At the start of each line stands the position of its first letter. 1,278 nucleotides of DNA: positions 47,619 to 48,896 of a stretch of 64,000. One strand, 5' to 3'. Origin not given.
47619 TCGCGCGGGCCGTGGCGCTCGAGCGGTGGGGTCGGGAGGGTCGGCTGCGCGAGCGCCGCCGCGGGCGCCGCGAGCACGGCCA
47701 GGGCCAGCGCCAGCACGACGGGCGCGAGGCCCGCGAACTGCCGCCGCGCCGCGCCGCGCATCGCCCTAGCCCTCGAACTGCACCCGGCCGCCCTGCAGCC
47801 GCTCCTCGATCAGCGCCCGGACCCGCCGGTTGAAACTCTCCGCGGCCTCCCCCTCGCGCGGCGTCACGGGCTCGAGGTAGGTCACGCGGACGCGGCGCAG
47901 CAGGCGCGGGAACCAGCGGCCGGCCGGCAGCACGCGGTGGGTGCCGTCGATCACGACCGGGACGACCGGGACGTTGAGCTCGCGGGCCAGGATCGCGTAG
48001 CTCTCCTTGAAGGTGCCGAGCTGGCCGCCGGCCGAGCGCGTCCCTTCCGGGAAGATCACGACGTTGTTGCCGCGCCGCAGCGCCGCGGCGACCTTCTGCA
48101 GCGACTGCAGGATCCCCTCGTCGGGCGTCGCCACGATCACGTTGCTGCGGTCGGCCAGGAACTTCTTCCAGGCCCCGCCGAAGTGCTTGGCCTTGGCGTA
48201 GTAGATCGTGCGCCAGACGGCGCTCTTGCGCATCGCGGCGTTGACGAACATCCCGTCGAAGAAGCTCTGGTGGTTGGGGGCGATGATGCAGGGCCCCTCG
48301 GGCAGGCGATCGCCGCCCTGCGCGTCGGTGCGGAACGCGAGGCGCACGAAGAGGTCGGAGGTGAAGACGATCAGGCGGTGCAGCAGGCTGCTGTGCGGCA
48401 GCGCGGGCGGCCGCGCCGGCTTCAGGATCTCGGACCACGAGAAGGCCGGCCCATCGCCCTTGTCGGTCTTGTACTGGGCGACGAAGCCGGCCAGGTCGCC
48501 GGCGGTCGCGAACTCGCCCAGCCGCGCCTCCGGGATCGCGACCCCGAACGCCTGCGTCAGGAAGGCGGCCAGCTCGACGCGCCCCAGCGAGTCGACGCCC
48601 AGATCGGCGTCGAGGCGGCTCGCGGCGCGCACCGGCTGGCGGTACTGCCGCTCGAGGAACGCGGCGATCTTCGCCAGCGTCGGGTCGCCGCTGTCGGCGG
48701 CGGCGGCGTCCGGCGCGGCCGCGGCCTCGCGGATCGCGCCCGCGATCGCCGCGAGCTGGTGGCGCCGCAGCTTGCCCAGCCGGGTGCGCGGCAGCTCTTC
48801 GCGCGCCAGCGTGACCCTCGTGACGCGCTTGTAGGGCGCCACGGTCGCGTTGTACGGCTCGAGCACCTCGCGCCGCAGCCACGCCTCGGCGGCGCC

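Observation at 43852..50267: ElbD-like acyl-AMP ligase / carrier / acyltransferase fusion heading an operon with a two-component system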

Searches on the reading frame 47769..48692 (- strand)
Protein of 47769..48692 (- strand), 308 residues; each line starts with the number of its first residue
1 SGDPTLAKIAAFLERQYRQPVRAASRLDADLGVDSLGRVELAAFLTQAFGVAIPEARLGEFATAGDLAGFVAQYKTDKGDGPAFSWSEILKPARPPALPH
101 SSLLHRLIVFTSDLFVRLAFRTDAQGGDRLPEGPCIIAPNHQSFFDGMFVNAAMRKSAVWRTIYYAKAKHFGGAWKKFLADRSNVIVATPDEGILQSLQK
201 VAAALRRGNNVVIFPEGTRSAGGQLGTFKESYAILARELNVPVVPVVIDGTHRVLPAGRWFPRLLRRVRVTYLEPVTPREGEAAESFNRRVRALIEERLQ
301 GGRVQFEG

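Call 72: predict_structure(alignment_id=A3)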
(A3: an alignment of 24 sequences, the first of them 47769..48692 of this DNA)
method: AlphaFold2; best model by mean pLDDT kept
length: 308 residues; sequences in the alignment: 24
mean_pLDDT: 87.8   pTM: 0.84
mean pLDDT of the five models: 87.8, 87.8, 87.1, 84.2, 84.2
residues with pLDDT >= 90: 183; 70-90: 102; 50-70: 17; < 50: 6
segments of 3 or more residues with pLDDT < 50: 304-308
pLDDT, mean of each block of 10 residues (from residue 1): 87 93 95 91 92 91 96 82 81 85 87 92 94 95 85 92 87 70 82 88 96 77 79 95 95 84 91 97 93 92 52
secondary structure, 60 per line:
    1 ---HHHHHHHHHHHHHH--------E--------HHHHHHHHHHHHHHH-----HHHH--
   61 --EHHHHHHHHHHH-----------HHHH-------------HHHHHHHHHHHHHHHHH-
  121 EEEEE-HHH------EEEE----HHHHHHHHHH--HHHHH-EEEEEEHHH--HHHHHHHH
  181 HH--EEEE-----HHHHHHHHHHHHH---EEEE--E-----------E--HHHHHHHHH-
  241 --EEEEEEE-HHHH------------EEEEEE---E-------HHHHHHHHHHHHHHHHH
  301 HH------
elements in order: H4-17 H35-49 H55-58 H64-74 H86-89 H103-119 E121-125 E136-139 H144-153 H156-160 E162-167 H173-182 E185-188 H194-206 E210-213 H231-239 E243-249 H251-254 E267-272 H284-302

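Call 74: fold_search(model_id=the predicted structure, library=pdb)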
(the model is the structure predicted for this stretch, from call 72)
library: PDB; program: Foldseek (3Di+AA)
matches with E <= 10: 828; with E <= 0.001: 18
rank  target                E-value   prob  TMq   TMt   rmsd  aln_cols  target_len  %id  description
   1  5kym_A                1.9e-11  1.00  0.54  0.68   3.3       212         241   22  Crystal Structure of the 1-acyl-sn-glycerophosphate (LPA) acyltransferase, PlsC, from Thermotoga maritima (released 2017-07-26)
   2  5kym_B                2.3e-11  1.00  0.49  0.63   3.9       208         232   22  Crystal Structure of the 1-acyl-sn-glycerophosphate (LPA) acyltransferase, PlsC, from Thermotoga maritima (released 2017-07-26)
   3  8e4y                  7.4e-06  1.00  0.45  0.23   5.1       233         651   16  Cryo-EM structure of human glycerol-3-phosphate acyltransferase 1 (GPAT1) in complex with 2-oxohexadecyl-CoA (released 2022-12-21)
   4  5kn7                  9.3e-06  1.00  0.33  0.32  18.0       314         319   12  Lipid A secondary acyltransferase LpxM from Acinetobacter baumannii (released 2016-09-28)
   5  5f2z_A                1.0e-05  1.00  0.37  0.45  17.2       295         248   11  Crystal structure of membrane associated PatA from Mycobacterium smegmatis in complex with palmitate - P21 space group (released 2016-03-09)
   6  7zkq_T                2.5e-05  1.00  0.42  0.38   7.0       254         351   15  Early Pp module assembly intermediate of complex I (released 2022-11-23)
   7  5oce_B                2.7e-05  1.00  0.34  0.40  16.4       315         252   14  THE MOLECULAR MECHANISM OF SUBSTRATE RECOGNITION AND CATALYSIS OF THE MEMBRANE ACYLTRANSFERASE PatA -- Complex of PatA (released 2017-12-27)
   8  5f2z_D                3.4e-05  1.00  0.36  0.42  17.1       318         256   12  Crystal structure of membrane associated PatA from Mycobacterium smegmatis in complex with palmitate - P21 space group (released 2016-03-09)
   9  5f2z_C                3.6e-05  1.00  0.37  0.45   7.3       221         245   11  Crystal structure of membrane associated PatA from Mycobacterium smegmatis in complex with palmitate - P21 space group (released 2016-03-09)
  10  5f2t_A                5.2e-05  1.00  0.36  0.43  17.2       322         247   11  Crystal structure of membrane associated PatA from Mycobacterium smegmatis in complex with palmitate - C 2 space group (released 2016-03-09)
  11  7ojt_A                5.8e-05  1.00  0.36  0.43  17.2       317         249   12  Crystal structure of unliganded PatA, a membrane associated acyltransferase from Mycobacterium smegmatis (released 2021-10-27)
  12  5f34_C                6.2e-05  1.00  0.37  0.44  17.3       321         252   12  Crystal structure of membrane associated PatA from Mycobacterium smegmatis in complex with S-hexadecyl Coenzyme A - P2 (released 2016-03-09)
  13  5f2z_B                6.5e-05  1.00  0.37  0.44  17.1       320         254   12  Crystal structure of membrane associated PatA from Mycobacterium smegmatis in complex with palmitate - P21 space group (released 2016-03-09)
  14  5f2t_B                1.1e-04  1.00  0.35  0.41  16.8       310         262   12  Crystal structure of membrane associated PatA from Mycobacterium smegmatis in complex with palmitate - C 2 space group (released 2016-03-09)
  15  5oce_A                1.6e-04  1.00  0.34  0.40   8.7       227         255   11  THE MOLECULAR MECHANISM OF SUBSTRATE RECOGNITION AND CATALYSIS OF THE MEMBRANE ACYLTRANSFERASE PatA -- Complex of PatA (released 2017-12-27)
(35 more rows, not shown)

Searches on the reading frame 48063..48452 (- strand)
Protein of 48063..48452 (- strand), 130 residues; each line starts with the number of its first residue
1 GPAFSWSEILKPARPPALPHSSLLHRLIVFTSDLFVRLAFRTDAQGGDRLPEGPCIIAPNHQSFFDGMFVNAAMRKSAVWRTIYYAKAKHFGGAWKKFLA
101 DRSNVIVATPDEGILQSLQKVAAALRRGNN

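Call 39: find_related_loci(query=A2, collection=genome_contigs, flank=8000)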
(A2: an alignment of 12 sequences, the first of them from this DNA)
Query A2 (130 aa) in genome_contigs; peptide patterns used: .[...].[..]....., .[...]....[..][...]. (x = any residue, [..] = any of these).
597 stretches matched a pattern (row limit reached: there are more); 585 encode a relative of the query (tblastn E <= 1e-3); the best 80 are kept; 80 distinct loci.
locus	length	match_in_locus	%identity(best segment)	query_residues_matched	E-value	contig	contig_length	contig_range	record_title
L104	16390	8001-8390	98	1-130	2e-85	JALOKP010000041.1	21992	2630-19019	MAG: Acidobacteria bacterium isolate Prado002 scaffold_1445, whole genome shotgun sequence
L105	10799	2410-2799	97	1-130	3e-85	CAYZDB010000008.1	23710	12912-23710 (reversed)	MAG TPA_asm: uncultured Acidobacteriota bacterium isolate binchicken_co245_196 genome assembly, contig: NODE_2037_length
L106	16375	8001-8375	58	6-130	1e-41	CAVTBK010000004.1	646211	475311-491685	MAG: uncultured Acidobacteriota bacterium isolate MFD02416.bin.1.351 genome assembly, contig: contig_10053, whole genome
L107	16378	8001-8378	48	3-128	5e-36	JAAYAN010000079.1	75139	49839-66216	MAG: Ignavibacteria bacterium isolate AS06rmzACSIP_142 289442_AS06, whole genome shotgun sequence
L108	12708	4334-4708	46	6-130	1e-35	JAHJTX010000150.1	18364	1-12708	MAG: Bacteroidetes bacterium isolate OS_PC_MetaG.mb.71 OS_PC_MetaG.mb.71_k141_282667, whole genome shotgun sequence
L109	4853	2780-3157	47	3-128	3e-35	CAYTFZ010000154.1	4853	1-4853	MAG TPA_asm: uncultured Melioribacteraceae bacterium isolate SRP192927_co6_736 genome assembly, contig: NODE_49284_lengt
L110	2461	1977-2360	48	3-130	3e-35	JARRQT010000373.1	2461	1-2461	MAG: Calditrichia bacterium isolate Spart_209_MAG scaffold_51491, whole genome shotgun sequence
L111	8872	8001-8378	43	5-130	7e-35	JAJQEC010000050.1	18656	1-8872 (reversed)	MAG: Candidatus Azobacteroides sp. isolate MI.4_1 NODE_436_length_18656_cov_16.083383, whole genome shotgun sequence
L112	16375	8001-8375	46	6-130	8e-35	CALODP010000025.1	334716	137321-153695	MAG: uncultured Ignavibacteriales bacterium isolate LOGT_bin.0028 genome assembly, contig: contig_23203, whole genome sh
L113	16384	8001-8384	45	3-130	2e-34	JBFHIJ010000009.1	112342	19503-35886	MAG: Chlorobiota bacterium isolate Mix_sand07.2021.05.G.35 k141_1460783_length_112342_cov_12.9846, whole genome shotgun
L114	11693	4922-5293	46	5-128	3e-34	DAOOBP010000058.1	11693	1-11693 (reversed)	MAG TPA_asm: Salinivirgaceae bacterium isolate AMR_MDS_4041 NODE_7023_length_11693_cov_12.415449, whole genome shotgun s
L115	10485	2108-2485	45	5-130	3e-34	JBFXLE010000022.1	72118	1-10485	MAG: Calditrichaceae bacterium isolate CA_2019_TPIn_91 NODE_1236_length_72118_cov_19.464100_TPIn, whole genome shotgun s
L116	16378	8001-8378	46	5-130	6e-34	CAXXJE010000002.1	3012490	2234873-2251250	MAG: Melioribacteraceae bacterium isolate 0e482c3f-fd6f-4299-bd25-db1c54be0b18 genome assembly, contig: contig_2, whole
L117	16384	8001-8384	45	3-130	5e-34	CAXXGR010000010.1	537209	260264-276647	MAG: Candidatus Kapaibacterium sp. isolate e0203437-6bf0-458e-9b39-a3b2dce24231 genome assembly, contig: contig_10, whol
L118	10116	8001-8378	45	5-130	3e-34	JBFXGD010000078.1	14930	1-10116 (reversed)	MAG: Calditrichaceae bacterium isolate CA_2019_TPIn_155 NODE_13806_length_14930_cov_5.494292_TPIn, whole genome shotgun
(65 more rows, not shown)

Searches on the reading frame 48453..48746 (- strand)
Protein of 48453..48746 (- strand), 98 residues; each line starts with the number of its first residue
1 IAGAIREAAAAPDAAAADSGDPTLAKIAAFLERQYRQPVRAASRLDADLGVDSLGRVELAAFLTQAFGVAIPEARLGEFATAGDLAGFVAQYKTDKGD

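Call 43: search_protein_families(library=ncbifam, proteins=[window:48453-48746:-], max_evalue=0.1)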
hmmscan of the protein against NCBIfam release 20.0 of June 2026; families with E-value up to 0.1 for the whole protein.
seq(98 aa): 15 families
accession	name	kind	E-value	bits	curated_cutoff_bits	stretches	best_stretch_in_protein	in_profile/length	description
TIGR00517.1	acyl_carrier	equivalog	2.4e-07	30.5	70.45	1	38-91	22-75/77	acyl carrier protein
NF002148.0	PRK00982.1-2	subfamily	3.7e-07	29.9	71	1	38-91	23-76/79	acyl carrier protein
NF058660.1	cispen_ACP_AmcB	equivalog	5.4e-07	29.7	80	1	39-92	23-78/80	cispentacin biosynthesis acyl carrier protein AmcB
NF002151.0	PRK00982.1-5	equivalog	1.9e-06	27.9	92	1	40-91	25-75/78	acyl carrier protein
NF040636.1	AcpM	exception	8.4e-06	25.7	146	1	47-96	33-82/93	meromycolate extension acyl carrier protein AcpM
NF002147.0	PRK00982.1-1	equivalog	1.1e-05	25.1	84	1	47-93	35-81/83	acyl carrier protein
NF009104.0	PRK12449.1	equivalog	6.1e-05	22.9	70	1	26-91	9-77/80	acyl carrier protein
NF002150.0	PRK00982.1-4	subfamily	8.8e-05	22.7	66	1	37-91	23-77/80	acyl carrier protein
NF045894.1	PKS_plus_SDR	equivalog_domain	0.00051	17.7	1740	1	25-90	1446-1510/1515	type I polyketide synthase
NF005798.0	PRK07639.1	equivalog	0.00083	19.7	100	1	41-93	28-82/91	petrobactin biosynthesis protein AsbD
NF002149.0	PRK00982.1-3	equivalog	0.00085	19.2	106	1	39-81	23-65/78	acyl carrier protein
NF037940.1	PKS_MbtD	equivalog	0.0098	13.9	1150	1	10-85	897-971/978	mycobactin polyketide synthase MbtD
NF005079.0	PRK06508.1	equivalog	0.021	15.2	83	1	33-75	17-59/93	acyl carrier protein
NF004533.0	PRK05883.1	equivalog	0.03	14.1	72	1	39-90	43-94/100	acyl carrier protein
NF005502.0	PRK07117.1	equivalog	0.037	14.3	79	1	47-90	33-76/82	acyl carrier protein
